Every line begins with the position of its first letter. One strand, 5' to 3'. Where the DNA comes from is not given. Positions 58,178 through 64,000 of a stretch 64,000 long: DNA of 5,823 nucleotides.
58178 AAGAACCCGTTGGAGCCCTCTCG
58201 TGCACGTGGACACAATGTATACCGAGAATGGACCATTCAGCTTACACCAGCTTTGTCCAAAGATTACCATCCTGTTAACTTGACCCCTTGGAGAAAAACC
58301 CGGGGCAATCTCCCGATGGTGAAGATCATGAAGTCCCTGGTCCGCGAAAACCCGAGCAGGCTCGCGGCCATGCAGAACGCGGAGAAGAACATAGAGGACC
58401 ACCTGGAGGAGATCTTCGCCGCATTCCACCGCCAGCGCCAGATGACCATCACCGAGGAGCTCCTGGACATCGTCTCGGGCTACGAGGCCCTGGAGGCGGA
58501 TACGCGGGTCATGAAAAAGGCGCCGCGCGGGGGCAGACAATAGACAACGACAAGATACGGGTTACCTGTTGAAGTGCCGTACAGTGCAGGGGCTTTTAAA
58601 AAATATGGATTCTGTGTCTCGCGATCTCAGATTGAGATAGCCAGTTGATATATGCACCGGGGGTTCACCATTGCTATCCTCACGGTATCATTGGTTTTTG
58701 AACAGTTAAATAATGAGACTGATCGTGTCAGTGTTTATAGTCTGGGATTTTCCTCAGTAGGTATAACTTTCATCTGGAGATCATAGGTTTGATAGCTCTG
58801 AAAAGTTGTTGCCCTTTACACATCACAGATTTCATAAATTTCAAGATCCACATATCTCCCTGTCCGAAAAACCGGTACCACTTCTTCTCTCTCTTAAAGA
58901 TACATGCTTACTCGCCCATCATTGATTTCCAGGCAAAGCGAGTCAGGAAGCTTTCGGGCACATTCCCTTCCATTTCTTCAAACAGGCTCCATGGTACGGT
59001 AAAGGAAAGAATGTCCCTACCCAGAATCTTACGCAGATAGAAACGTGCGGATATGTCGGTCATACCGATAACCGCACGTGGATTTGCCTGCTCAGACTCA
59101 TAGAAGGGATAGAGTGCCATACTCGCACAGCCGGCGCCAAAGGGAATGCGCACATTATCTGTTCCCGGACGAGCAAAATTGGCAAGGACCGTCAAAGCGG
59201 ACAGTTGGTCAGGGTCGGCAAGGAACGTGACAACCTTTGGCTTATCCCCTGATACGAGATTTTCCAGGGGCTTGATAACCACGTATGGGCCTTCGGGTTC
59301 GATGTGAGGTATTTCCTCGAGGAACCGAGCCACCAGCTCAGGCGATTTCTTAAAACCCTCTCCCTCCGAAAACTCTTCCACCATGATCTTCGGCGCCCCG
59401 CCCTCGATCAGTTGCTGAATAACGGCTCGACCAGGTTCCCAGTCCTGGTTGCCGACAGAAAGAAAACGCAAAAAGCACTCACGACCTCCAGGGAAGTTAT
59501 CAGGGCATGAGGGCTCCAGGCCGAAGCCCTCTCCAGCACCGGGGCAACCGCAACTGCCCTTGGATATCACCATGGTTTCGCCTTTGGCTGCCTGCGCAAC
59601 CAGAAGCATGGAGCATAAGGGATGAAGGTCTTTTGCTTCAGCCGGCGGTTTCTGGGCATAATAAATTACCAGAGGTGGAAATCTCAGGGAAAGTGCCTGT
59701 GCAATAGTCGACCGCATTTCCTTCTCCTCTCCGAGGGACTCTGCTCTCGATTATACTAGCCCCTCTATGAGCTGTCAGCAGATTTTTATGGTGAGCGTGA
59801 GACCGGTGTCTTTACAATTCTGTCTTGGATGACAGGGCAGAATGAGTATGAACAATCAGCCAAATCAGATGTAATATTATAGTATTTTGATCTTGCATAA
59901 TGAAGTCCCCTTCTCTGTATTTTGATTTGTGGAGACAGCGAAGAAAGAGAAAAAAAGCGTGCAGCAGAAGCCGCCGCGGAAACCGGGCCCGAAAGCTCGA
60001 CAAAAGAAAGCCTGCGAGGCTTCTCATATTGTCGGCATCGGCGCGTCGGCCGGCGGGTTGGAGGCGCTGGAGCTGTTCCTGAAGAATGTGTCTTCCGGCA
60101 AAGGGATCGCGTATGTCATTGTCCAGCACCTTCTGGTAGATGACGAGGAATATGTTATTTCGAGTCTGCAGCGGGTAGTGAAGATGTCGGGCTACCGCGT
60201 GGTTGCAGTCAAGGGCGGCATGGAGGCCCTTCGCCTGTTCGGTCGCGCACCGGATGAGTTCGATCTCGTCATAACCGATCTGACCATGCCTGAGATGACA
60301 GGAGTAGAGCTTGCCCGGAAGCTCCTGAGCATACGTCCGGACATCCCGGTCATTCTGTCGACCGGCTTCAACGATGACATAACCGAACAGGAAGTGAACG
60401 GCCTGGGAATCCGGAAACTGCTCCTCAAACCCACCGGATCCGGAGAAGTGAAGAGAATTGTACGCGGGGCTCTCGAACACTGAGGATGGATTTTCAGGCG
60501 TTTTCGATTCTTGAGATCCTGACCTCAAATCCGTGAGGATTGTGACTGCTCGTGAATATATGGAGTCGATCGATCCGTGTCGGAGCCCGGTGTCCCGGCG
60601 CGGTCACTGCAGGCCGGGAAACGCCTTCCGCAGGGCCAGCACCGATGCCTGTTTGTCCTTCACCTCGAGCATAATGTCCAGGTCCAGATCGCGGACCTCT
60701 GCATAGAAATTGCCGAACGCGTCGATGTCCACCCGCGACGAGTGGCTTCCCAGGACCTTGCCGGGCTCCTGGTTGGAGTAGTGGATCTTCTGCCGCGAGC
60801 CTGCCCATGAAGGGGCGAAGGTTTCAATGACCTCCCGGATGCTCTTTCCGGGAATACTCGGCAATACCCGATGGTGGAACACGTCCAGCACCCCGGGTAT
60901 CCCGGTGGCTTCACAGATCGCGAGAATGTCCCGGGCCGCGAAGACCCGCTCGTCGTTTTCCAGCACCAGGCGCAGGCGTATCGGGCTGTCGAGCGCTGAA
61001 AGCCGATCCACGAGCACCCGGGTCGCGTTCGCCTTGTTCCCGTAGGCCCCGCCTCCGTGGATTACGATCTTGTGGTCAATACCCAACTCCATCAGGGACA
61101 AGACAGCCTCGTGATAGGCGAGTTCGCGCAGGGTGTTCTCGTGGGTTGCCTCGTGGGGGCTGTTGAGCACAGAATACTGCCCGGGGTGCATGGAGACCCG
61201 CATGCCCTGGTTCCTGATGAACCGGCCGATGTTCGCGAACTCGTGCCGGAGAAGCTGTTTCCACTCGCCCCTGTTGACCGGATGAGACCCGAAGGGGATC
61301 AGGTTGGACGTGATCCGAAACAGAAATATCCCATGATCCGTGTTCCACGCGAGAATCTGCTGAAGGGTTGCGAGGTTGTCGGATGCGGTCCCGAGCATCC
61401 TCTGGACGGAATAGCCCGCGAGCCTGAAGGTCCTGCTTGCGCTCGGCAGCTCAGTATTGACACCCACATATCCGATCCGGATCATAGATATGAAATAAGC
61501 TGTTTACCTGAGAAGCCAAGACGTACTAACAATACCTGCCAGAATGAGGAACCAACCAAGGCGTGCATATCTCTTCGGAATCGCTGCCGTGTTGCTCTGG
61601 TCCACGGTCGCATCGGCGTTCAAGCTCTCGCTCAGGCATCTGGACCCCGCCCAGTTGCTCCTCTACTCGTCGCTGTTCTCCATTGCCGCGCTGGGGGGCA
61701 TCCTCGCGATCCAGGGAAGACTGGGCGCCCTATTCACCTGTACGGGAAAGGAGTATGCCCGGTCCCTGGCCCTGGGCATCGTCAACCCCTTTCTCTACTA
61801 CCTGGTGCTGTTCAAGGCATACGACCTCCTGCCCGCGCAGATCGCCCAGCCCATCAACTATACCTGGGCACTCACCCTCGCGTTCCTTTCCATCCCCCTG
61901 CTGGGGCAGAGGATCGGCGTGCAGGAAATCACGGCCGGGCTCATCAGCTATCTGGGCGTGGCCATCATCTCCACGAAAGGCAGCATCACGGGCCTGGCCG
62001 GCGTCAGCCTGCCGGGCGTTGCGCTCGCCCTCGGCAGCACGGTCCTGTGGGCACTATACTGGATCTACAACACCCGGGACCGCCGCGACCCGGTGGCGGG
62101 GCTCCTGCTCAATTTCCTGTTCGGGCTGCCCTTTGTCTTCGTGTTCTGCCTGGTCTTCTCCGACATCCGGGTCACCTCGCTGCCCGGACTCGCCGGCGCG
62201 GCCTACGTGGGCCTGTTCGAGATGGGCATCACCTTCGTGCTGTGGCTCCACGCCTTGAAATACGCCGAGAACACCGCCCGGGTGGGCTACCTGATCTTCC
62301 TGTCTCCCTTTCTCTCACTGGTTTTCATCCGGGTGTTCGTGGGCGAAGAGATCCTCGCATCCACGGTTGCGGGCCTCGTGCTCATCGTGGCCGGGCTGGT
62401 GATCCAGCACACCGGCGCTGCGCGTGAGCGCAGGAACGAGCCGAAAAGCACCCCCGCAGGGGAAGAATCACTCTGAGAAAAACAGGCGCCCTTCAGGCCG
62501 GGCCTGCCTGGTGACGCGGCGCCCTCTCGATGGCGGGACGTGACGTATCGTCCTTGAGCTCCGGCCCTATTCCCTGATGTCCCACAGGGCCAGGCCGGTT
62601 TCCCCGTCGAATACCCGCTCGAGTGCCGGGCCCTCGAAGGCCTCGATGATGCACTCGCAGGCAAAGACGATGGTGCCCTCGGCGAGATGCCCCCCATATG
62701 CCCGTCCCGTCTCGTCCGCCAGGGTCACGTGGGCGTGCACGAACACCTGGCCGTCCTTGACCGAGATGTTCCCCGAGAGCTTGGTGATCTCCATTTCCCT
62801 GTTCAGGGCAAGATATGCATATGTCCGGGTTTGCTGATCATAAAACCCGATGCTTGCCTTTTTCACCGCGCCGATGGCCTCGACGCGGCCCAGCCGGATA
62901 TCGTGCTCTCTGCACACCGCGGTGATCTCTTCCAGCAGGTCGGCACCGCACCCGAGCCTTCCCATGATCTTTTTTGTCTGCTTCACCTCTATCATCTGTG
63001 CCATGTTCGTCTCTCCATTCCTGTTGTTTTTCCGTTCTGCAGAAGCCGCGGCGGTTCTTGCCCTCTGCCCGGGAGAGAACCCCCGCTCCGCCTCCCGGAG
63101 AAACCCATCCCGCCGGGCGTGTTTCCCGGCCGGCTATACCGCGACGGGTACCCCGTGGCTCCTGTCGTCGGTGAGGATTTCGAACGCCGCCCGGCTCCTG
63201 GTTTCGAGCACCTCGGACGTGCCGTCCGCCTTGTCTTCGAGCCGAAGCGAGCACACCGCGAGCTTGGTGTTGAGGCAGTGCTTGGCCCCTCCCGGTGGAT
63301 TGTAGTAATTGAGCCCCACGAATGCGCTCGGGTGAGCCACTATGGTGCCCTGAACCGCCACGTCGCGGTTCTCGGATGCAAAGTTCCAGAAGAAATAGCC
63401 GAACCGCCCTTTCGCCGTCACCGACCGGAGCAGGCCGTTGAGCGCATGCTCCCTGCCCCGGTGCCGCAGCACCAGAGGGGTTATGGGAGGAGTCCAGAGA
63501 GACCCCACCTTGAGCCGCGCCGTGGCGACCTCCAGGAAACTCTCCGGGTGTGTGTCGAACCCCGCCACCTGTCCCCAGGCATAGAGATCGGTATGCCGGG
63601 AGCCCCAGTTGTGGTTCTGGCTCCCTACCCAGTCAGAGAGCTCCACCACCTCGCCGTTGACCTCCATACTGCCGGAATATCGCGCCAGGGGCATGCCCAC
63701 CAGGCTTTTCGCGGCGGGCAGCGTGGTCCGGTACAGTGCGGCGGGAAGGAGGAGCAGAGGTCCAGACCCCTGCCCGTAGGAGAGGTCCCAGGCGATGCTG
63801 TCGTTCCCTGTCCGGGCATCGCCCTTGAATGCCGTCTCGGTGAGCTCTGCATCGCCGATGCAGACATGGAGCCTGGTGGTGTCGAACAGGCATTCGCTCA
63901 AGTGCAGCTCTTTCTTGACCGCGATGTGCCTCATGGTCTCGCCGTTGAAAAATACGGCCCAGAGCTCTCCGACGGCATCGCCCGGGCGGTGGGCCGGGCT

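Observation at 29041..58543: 29.3-kb all-minus-strand gene block bracketed by about 212-nt direct repeats of the atpG 3' end (integrase-less island?)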

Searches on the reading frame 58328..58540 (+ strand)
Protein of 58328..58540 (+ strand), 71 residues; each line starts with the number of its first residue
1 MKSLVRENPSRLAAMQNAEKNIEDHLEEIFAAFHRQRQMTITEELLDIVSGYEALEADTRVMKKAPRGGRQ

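Call 64: find_homologous_proteins(query=window:58328-58540:+, max_evalue=1e-10)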
Query window:58328-58540:+ (71 aa): 38 proteins with E <= 1e-10 among 45 candidates.
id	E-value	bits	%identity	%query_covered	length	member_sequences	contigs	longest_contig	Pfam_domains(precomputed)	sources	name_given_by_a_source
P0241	7.8e-38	144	100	100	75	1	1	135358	PF00231.25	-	-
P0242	4.9e-20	88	81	76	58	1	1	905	PF00231.25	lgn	-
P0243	7.4e-18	81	80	76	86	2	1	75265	PF00231.25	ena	-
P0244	8.3e-18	81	70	80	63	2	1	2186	PF00231.25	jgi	jgi:F-type H+-transporting ATPase subunit gamma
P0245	1.1e-17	81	80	76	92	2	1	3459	PF00231.25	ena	-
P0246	1.3e-17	80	77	75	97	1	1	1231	PF00231.25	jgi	jgi:F-type H+-transporting ATPase subunit gamma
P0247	1.5e-17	80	70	89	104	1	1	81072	PF00231.25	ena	-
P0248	1.8e-17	80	79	75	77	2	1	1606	PF00231.25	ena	-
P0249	2.5e-17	79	64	92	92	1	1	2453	PF00231.25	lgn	-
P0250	5.1e-17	79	77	75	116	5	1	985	PF00231.25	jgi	jgi:F-type H+-transporting ATPase subunit gamma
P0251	6.6e-17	78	77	75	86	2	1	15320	PF00231.25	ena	-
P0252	7.9e-17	78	77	75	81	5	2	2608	PF00231.25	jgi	jgi:F-type H+-transporting ATPase subunit gamma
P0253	1.4e-16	77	77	75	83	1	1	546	PF00231.25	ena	-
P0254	1.7e-16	77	77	75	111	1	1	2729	PF00231.25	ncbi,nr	ncbi:MAG TPA: F0F1 ATP synthase subunit gamma, partial [Syntrophus sp. (in: bacteria)]|nr:F0F1 ATP s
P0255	1.8e-16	77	75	75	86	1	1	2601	PF00231.25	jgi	jgi:F-type H+-transporting ATPase subunit gamma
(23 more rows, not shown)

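Call 66: find_encoding_contigs(protein=P0243, flank=10000, max_places=4)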
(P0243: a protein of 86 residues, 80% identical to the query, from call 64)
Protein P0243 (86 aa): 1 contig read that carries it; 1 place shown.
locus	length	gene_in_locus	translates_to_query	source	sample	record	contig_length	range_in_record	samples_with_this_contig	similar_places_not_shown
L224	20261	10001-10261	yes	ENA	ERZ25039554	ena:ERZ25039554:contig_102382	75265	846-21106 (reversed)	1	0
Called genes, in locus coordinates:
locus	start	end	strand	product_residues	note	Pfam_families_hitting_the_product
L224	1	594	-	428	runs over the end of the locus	PF08323:Glyco_transf_5, PF13579:Glyco_trans_4_4, PF13439:Glyco_transf_4, PF20706:GT4-conflict, PF00534:Glycos_transf_1, PF13692:Glyco_trans_1_4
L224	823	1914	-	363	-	PF00723:Glyco_hydro_15 (weak)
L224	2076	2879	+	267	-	PF01557:FAA_hydrolase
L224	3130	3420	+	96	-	PF03992:ABM (weak)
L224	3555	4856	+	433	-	PF02874:ATP-synt_ab_N, PF00006:ATP-synt_ab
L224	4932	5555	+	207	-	PF02823:ATP-synt_DE_N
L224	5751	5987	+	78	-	PF12966:AtpR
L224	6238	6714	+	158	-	PF00119:ATP-synt_A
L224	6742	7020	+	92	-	PF00137:ATP-synt_C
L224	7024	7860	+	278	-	PF00430:ATP-synt_B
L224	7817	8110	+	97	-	-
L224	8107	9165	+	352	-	PF00006:ATP-synt_ab, PF00306:ATP-synt_ab_C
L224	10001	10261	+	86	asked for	PF00231:ATP-synt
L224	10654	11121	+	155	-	PF13189:Cytidylate_kin2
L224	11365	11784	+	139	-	PF00582:Usp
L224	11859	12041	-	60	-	-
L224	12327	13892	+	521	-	PF02366:PMT, PF13231:PMT_2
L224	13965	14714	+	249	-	PF00535:Glycos_transf_2, PF10111:Glyco_tranf_2_2 (weak), PF13641:Glyco_tranf_2_3 (weak)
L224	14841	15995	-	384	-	PF00083:Sugar_tr (weak), PF07690:MFS_1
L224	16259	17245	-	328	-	PF03061:4HBT (weak), PF13622:4HBT_3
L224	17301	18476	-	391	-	PF02515:CoA_transf_3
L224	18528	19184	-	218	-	PF00730:HhH-GPD, PF00633:HHH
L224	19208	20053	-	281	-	PF24859:FdhE_central, PF24860:FdhE_C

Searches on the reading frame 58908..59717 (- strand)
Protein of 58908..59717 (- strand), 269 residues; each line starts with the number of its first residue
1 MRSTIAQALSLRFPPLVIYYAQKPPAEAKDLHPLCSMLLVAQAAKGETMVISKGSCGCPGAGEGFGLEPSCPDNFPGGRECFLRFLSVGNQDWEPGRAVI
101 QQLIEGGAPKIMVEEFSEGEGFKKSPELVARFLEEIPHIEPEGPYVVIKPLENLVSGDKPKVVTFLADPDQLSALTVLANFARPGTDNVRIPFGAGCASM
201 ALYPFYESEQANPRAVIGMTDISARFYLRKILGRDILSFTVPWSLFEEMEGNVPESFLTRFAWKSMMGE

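Call 16: find_encoding_contigs(protein=window:58908-59717:-, flank=10000, max_places=10)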
Protein window:58908-59717:- (269 aa): 1 contig read that carries it; 1 place shown.
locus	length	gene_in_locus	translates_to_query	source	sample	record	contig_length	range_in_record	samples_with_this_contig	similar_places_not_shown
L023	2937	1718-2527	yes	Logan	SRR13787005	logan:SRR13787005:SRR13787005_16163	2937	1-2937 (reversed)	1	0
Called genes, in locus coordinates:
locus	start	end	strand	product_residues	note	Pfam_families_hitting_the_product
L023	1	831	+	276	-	?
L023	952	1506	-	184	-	PF01339:CheB_methylest, PF00072:Response_reg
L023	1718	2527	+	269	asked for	PF02596:DUF169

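Call 41: search_protein_families(library=ncbifam, proteins=[window:58908-59717:-], max_evalue=0.00001)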
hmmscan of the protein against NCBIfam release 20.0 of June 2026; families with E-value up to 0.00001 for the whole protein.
window:58908-59717:- (269 aa): 0 families

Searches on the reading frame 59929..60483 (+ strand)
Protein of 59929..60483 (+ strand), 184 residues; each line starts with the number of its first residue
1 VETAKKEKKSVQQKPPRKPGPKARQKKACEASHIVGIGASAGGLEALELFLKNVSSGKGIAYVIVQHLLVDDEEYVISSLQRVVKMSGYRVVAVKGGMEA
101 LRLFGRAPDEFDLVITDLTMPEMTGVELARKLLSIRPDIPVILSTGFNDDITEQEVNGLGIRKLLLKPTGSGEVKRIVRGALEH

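Call 26: search_protein_families(library=pfam, proteins=[window:59929-60483:+], max_evalue=0.01)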
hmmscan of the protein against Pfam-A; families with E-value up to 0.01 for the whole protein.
window:59929-60483:+ (184 aa): 2 families
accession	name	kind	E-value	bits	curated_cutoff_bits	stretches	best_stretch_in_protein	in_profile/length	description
PF00072.30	Response_reg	-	3.4e-20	72.7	30.2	1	68-178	2-110/111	Response regulator receiver domain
PF01339.22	CheB_methylest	-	4.1e-09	36.8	24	1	35-97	1-60/174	CheB methylesterase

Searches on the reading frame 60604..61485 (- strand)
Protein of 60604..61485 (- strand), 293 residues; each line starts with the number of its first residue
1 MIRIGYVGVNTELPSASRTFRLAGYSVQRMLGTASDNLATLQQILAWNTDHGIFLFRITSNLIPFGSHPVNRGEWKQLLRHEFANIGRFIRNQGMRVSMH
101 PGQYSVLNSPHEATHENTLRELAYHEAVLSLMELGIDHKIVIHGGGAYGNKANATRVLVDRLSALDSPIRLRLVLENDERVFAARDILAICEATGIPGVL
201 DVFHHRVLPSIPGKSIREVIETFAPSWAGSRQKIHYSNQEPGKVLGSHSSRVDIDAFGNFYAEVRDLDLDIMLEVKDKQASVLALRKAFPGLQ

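Call 26: search_protein_families(library=pfam, proteins=[window:60604-61485:-], max_evalue=0.01)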
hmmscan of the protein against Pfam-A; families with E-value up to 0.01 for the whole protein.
window:60604-61485:- (293 aa): 1 family
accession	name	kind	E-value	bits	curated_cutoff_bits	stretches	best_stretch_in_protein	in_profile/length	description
PF03851.20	UvdE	-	1.4e-59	202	24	1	5-261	2-272/275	UV-endonuclease UvdE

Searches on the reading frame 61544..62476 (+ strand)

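Call 26: search_protein_families(library=pfam, proteins=[window:61544-62476:+], max_evalue=0.01)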
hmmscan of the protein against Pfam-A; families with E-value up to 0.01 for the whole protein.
window:61544-62476:+ (310 aa): 1 family
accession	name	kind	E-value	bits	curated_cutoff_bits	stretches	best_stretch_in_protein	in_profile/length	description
PF00892.27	EamA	-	3.5e-34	118.4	28.2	2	7-144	2-135/135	EamA-like transporter family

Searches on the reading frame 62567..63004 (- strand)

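Call 26: search_protein_families(library=pfam, proteins=[window:62567-63004:-], max_evalue=0.01)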
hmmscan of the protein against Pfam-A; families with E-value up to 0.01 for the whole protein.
window:62567-63004:- (145 aa): 1 family
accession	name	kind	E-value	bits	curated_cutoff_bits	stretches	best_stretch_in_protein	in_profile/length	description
PF03479.20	PCC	-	1.2e-32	113.1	25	1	12-125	2-117/117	Plants and Prokaryotes Conserved (PCC) domain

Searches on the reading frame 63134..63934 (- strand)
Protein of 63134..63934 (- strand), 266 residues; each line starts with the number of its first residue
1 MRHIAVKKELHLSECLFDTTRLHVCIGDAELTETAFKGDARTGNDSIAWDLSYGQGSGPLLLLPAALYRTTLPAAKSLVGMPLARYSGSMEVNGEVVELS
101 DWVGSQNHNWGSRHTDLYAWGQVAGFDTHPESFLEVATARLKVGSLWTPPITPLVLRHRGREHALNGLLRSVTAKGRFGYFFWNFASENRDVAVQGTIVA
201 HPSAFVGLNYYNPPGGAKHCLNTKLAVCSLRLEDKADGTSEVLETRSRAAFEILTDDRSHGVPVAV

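Call 26: search_protein_families(library=pfam, proteins=[window:63134-63934:-], max_evalue=0.01)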
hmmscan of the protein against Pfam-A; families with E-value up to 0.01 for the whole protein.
window:63134-63934:- (266 aa): 1 family
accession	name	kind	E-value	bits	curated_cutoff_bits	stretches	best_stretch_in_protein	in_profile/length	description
PF14249.11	Tocopherol_cycl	-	0.00098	18.7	26.6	1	81-250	163-329/335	Tocopherol cyclase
